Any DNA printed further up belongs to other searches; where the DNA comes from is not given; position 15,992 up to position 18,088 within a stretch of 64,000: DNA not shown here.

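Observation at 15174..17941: gp5 cell-puncturing spike split into two ORFs and carrying two different peptidoglycan hydrolase domains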

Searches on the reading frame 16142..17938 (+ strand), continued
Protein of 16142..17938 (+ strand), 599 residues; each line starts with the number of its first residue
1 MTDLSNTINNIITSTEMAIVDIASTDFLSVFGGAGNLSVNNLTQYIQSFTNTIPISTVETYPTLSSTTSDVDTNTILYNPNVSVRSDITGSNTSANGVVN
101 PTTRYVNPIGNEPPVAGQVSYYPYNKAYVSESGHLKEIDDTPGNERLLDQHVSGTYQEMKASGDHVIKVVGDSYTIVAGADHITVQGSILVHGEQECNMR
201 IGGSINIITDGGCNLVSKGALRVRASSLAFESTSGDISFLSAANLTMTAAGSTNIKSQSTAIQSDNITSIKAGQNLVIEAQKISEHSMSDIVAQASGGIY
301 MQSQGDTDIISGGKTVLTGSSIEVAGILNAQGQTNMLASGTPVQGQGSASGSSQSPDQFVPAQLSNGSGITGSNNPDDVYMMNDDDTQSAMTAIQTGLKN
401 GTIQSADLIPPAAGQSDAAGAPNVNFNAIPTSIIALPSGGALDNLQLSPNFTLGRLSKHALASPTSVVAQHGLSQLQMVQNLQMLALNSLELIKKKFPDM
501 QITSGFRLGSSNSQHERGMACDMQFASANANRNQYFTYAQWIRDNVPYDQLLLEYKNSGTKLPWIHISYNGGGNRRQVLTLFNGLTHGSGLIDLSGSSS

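Call 37: get_annotated_region(hit=H10, flank=3000)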
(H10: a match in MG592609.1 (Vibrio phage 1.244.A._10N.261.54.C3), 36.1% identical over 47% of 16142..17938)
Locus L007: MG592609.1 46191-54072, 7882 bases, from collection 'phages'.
description: Vibrio phage 1.244.A._10N.261.54.C3, partial genome.
organism: Vibrio phage 1.244.A._10N.261.54.C3 (NCBI taxid 1881412)
taxonomy: Viruses; Duplodnaviria; Heunggongvirae; Uroviricota; Caudoviricetes; Ackermannviridae
host: Vibrio sp. sp. F13; source: iron chloride precipitation of 0.2um-filtered seawater, resuspended in oxalate solution; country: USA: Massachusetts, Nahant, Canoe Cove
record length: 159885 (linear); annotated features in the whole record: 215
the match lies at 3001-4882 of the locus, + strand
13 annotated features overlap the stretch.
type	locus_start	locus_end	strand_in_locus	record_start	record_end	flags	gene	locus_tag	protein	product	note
CDS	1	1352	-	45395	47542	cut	-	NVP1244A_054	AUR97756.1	anaerobic ribonucleoside-triphosphate reductase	NVP1244A_054; aclame_best_match:protein:vir:106268; tara_best_match:OM-RGC.v1.000571629; ...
CDS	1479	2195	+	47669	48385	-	-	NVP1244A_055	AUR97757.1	baseplate protein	NVP1244A_055; InterPro:IPR024364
CDS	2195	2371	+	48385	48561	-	-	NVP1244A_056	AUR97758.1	hypothetical protein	NVP1244A_056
CDS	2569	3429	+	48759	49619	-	-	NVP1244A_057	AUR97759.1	hypothetical protein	NVP1244A_057; tara_best_match:OM-RGC.v1.002047847; cvp_best_match:CAMPEP_0000001250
CDS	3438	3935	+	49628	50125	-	-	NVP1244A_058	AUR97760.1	hypothetical protein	NVP1244A_058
CDS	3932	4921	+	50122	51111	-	-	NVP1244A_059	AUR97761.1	PAAR motif protein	NVP1244A_059; tara_best_match:OM-RGC.v1.001919804; InterPro:IPR008727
CDS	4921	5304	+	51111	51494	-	-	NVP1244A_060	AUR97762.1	lysozyme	NVP1244A_060; tara_best_match:OM-RGC.v1.027358707; cvp_best_match:NCBI_PEP_397133739; Gene 25-like lysozyme; ...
CDS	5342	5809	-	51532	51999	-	-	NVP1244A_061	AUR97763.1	hypothetical protein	NVP1244A_061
CDS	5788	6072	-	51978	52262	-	-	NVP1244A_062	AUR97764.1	hypothetical protein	NVP1244A_062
CDS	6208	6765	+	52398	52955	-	-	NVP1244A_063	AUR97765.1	hypothetical protein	NVP1244A_063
CDS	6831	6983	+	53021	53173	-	-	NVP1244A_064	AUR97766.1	rubredoxin-type fold protein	NVP1244A_064; InterPro:IPR004039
CDS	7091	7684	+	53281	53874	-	-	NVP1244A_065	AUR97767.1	ribonuclease H-like domain protein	NVP1244A_065; tara_best_match:OM-RGC.v1.019368192; cvp_best_match:RF_PEP_440789407; InterPro:IPR012337; pog:POG3081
CDS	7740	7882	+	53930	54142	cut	-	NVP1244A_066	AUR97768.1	hypothetical protein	NVP1244A_066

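Call 38: get_annotated_region(hit=H6, flank=3000)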
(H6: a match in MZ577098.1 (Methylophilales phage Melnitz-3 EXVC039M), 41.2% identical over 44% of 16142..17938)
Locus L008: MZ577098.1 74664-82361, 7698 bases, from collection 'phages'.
description: Methylophilales phage Melnitz-3 EXVC039M, complete genome.
organism: Methylophilales phage Melnitz-3 EXVC039M (NCBI taxid 2832341)
taxonomy: Viruses; Duplodnaviria; Heunggongvirae; Uroviricota; Caudoviricetes; Kyanoviridae
host: Methylophilales_sp._H5P1; source: -; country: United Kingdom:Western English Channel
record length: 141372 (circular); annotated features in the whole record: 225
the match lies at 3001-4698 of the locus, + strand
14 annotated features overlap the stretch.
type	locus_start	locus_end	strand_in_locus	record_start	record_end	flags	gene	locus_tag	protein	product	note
tRNA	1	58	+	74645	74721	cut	-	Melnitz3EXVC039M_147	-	tRNA-Arg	-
CDS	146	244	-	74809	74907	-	-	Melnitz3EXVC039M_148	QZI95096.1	hypothetical protein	-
CDS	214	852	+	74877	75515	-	-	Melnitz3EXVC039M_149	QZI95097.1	hypothetical protein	-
CDS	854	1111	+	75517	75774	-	-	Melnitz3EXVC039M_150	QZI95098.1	hypothetical protein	-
CDS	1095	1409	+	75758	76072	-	-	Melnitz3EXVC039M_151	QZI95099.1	hypothetical protein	-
CDS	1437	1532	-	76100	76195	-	-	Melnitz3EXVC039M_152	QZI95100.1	hypothetical protein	-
tRNA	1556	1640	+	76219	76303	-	-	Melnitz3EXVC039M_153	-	tRNA-Leu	-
CDS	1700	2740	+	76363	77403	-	-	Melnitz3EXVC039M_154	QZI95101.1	OB domain protein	Gp5 N-terminal OB domain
CDS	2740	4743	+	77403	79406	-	-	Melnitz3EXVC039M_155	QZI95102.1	baseplate hub subunit/tail lysozyme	-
CDS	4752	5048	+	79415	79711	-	-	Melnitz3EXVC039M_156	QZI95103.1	hypothetical protein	-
CDS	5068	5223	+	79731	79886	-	-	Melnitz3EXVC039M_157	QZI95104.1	hypothetical protein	-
CDS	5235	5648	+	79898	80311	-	-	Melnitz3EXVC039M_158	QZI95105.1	nuclease-like protein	-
CDS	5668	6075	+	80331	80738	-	-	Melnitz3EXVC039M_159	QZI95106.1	baseplate wedge subunit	-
CDS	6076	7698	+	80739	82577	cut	-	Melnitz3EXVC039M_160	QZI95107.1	baseplate wedge subunit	-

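Call 41: search_protein_families(library=pfam, proteins=[L008:1700-2737:+, L008:2740-4740:+, L007:2569-3426:+, L007:3438-3932:+, L007:3932-4918:+, L008:4752-5045:+, L001:5193-5450:+, L002:4148-4576:+], max_evalue=0.1)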
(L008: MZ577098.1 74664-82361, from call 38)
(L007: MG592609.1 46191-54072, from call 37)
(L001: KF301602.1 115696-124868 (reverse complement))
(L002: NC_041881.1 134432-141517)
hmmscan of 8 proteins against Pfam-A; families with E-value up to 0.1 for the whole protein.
L008:1700-2737:+ (346 aa): 3 families
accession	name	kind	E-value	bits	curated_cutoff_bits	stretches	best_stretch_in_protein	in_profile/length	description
PF06714.17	Gp5_OB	-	4.8e-17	63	25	1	41-160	10-123/144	Gp5 N-terminal OB domain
PF02557.22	VanY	-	0.00011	22.4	25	1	229-282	20-79/132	D-alanyl-D-alanine carboxypeptidase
PF04717.18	Phage_base_V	-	0.016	16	23.8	1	17-66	3-45/75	Type VI secretion system/phage-baseplate injector OB domain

L008:2740-4740:+ (667 aa): 5 families
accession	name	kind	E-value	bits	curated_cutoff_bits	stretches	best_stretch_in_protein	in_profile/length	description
PF06714.17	Gp5_OB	-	0.00018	22.2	25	1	24-76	71-121/144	Gp5 N-terminal OB domain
PF22178.3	Gp5_trimer_C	-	0.00022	21.8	30.9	1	104-194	19-107/112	Bacteriophage T4 gp5 C-terminal trimerisation domain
PF10106.14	DUF2345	-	0.02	15.2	30.7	0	173-207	32-66/151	Uncharacterized protein conserved in bacteria (DUF2345)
PF02557.22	VanY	-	0.043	14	25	0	575-601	54-80/132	D-alanyl-D-alanine carboxypeptidase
PF08291.16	Peptidase_M15_3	-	0.072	13.7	23.2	0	555-609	25-88/108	Peptidase M15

L007:2569-3426:+ (286 aa): 3 families
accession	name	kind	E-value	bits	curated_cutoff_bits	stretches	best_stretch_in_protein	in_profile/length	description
PF06714.17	Gp5_OB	-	7.1e-12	46.2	25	1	35-93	10-68/144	Gp5 N-terminal OB domain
PF22178.3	Gp5_trimer_C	-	0.00052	20.6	30.9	1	205-275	37-107/112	Bacteriophage T4 gp5 C-terminal trimerisation domain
PF06715.18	Gp5_C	-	0.028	15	20.4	0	210-233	1-24/24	Gp5 C-terminal repeat (3 copies)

L007:3438-3932:+ (165 aa): 0 families

L007:3932-4918:+ (329 aa): 4 families
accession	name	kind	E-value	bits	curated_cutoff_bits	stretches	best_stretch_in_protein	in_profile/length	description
PF05488.18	PAAR_motif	-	3.9e-12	46.7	27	1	25-90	12-69/70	PAAR motif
PF08291.16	Peptidase_M15_3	-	0.054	14.1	23.2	0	234-269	42-84/108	Peptidase M15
PF02557.22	VanY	-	0.068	13.4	25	0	245-302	60-113/132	D-alanyl-D-alanine carboxypeptidase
PF13539.11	Peptidase_M15_4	-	0.076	14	25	0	245-278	3-33/70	D-alanyl-D-alanine carboxypeptidase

L008:4752-5045:+ (98 aa): 1 family
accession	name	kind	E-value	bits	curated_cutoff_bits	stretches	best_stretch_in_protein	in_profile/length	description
PF05488.18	PAAR_motif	-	2.8e-08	34.3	27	1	22-55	38-68/70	PAAR motif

L001:5193-5450:+ (86 aa): 3 families
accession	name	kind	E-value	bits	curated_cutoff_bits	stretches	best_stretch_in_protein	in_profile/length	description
PF05488.18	PAAR_motif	-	6.8e-14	52.3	27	1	12-76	7-68/70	PAAR motif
PF13665.11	Tox-PAAR-like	-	0.00032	21.2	31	0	44-69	73-98/108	Toxin PAAR-like domain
PF19267.4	CIS_spike_tip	-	0.012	15.9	24.1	1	30-71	5-51/141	Contractile injection system spike tip protein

L002:4148-4576:+ (143 aa): 2 families
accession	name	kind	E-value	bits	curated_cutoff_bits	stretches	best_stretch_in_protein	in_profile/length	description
PF18925.5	DUF5675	-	1.1e-30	106.3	26.7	1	5-127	1-113/114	Family of unknown function (DUF5675)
PF10908.13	Tlde1_dom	-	0.039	14.8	30.1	1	36-99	19-96/120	Tlde1 domain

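Call 45: search_protein_families(library=pfam, proteins=[P0043, P0044, P0045, P0047, P0049, P0050, P0051, P0053, P0054, P0055], max_evalue=0.1)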
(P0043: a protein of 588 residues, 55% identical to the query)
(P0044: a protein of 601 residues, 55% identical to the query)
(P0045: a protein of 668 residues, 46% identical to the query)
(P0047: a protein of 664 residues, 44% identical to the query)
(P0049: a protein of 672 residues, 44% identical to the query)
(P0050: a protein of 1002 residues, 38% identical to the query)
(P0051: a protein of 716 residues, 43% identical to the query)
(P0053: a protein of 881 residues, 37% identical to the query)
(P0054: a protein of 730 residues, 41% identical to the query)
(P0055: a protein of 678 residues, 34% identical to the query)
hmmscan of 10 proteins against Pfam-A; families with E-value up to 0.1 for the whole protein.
P0043 (588 aa): 1 family
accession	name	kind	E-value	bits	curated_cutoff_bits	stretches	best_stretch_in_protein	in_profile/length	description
PF12059.13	DUF3540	-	0.047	14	27.9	0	197-319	69-193/199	Protein of unknown function (DUF3540)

P0044 (601 aa): 0 families

P0045 (668 aa): 3 families
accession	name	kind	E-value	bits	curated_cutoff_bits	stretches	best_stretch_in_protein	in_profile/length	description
PF08291.16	Peptidase_M15_3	-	0.00059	20.4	23.2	1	538-615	18-91/108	Peptidase M15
PF12059.13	DUF3540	-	0.0061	16.9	27.9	0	236-306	63-135/199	Protein of unknown function (DUF3540)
PF02557.22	VanY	-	0.021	15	25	0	581-629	59-111/132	D-alanyl-D-alanine carboxypeptidase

P0047 (664 aa): 4 families
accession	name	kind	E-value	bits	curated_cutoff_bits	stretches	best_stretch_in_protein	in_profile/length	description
PF08291.16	Peptidase_M15_3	-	0.00037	21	23.2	1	540-610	18-90/108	Peptidase M15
PF22178.3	Gp5_trimer_C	-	0.0011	19.5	30.9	0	202-263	30-91/112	Bacteriophage T4 gp5 C-terminal trimerisation domain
PF12059.13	DUF3540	-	0.011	16.1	27.9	0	234-293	64-124/199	Protein of unknown function (DUF3540)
PF02557.22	VanY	-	0.049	13.9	25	0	576-625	58-111/132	D-alanyl-D-alanine carboxypeptidase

P0049 (672 aa): 3 families
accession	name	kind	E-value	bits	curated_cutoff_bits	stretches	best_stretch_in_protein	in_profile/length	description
PF10106.14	DUF2345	-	0.00022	21.5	30.7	1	260-381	19-130/151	Uncharacterized protein conserved in bacteria (DUF2345)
PF12059.13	DUF3540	-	0.0034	17.7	27.9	0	240-288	63-112/199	Protein of unknown function (DUF3540)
PF08291.16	Peptidase_M15_3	-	0.009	16.6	23.2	1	558-641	31-107/108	Peptidase M15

P0050 (1002 aa): 6 families
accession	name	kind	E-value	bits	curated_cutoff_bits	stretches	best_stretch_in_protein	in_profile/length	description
PF10106.14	DUF2345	-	5e-05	23.6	30.7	1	547-688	14-145/151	Uncharacterized protein conserved in bacteria (DUF2345)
PF12059.13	DUF3540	-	9.4e-05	22.8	27.9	1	532-583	63-115/199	Protein of unknown function (DUF3540)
PF08291.16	Peptidase_M15_3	-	0.0045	17.5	23.2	1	889-961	25-103/108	Peptidase M15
PF21209.4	Bac_rhamnosid-like_N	-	0.023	14.6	27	0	646-686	4-44/209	Alpha-rhamnosidase-like, bacteroidetes, N-terminal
PF04286.17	DUF445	-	0.024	15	33.8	1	265-378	87-204/368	Protein of unknown function (DUF445)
PF06897.17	DUF1269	-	0.069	13.9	26.9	0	241-307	22-87/100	Protein of unknown function (DUF1269)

P0051 (716 aa): 2 families
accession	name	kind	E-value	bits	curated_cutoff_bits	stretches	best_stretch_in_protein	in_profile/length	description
PF08291.16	Peptidase_M15_3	-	0.0013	19.3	23.2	1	599-676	24-102/108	Peptidase M15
PF10106.14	DUF2345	-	0.068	13.4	30.7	0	295-376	39-124/151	Uncharacterized protein conserved in bacteria (DUF2345)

P0053 (881 aa): 5 families
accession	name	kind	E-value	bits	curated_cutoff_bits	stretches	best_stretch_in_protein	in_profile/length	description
PF08291.16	Peptidase_M15_3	-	8.4e-10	39.2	23.2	1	723-820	3-90/108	Peptidase M15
PF12059.13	DUF3540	-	4.9e-07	30.3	27.9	0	411-463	62-115/199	Protein of unknown function (DUF3540)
PF05951.18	Peptidase_M15_2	-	1.2e-05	25.5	27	1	749-819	52-125/153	Bacterial protein of unknown function (DUF882)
PF10106.14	DUF2345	-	4.9e-05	23.6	30.7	0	414-494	41-125/151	Uncharacterized protein conserved in bacteria (DUF2345)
PF04790.18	Sarcoglycan_1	-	0.059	13.1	32.5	0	443-488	178-225/259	Sarcoglycan complex subunit protein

P0054 (730 aa): 1 family
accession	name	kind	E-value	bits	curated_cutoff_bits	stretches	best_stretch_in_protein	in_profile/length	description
PF08291.16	Peptidase_M15_3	-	0.0046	17.5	23.2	1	605-699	16-107/108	Peptidase M15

P0055 (678 aa): 3 families
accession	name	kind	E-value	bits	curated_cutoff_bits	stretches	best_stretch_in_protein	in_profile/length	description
PF12059.13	DUF3540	-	1.9e-06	28.3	27.9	1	257-306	62-112/199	Protein of unknown function (DUF3540)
PF10106.14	DUF2345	-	8.2e-06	26.2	30.7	1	262-338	43-114/151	Uncharacterized protein conserved in bacteria (DUF2345)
PF08291.16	Peptidase_M15_3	-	1.4e-05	25.6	23.2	1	547-637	18-104/108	Peptidase M15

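Call 70: search_protein_families(library=ncbifam, proteins=[window:16142-17938:+], max_evalue=0.1)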
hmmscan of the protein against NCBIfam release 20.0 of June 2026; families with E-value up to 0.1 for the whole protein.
window:16142-17938:+ (599 aa): 1 family
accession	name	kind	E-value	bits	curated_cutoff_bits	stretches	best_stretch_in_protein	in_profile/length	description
NF053514.2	JUQZ_fam_ocin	equivalog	0.028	14.7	40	0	147-189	35-77/107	BLB8/JUQZ-1 family protein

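Call 76: get_annotated_region(hit=H5, flank=2500)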
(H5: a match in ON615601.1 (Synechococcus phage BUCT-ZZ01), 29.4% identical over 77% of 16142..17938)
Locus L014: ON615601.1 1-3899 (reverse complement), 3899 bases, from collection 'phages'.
description: Synechococcus phage BUCT-ZZ01, complete genome.
organism: Synechococcus phage BUCT-ZZ01 (NCBI taxid 2951202)
taxonomy: Viruses; Duplodnaviria; Heunggongvirae; Uroviricota; Caudoviricetes; Kyanoviridae
host: Synechococcus elongatus PCC 7942 = FACHB-805; source: lake; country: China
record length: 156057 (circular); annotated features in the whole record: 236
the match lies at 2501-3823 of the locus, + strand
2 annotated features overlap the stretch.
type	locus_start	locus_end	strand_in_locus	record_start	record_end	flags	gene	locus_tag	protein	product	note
CDS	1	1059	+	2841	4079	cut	-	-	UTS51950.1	hypothetical protein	-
CDS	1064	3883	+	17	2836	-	-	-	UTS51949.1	baseplate hub subunit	Phage baseplate hub subunit (T4-like gp5)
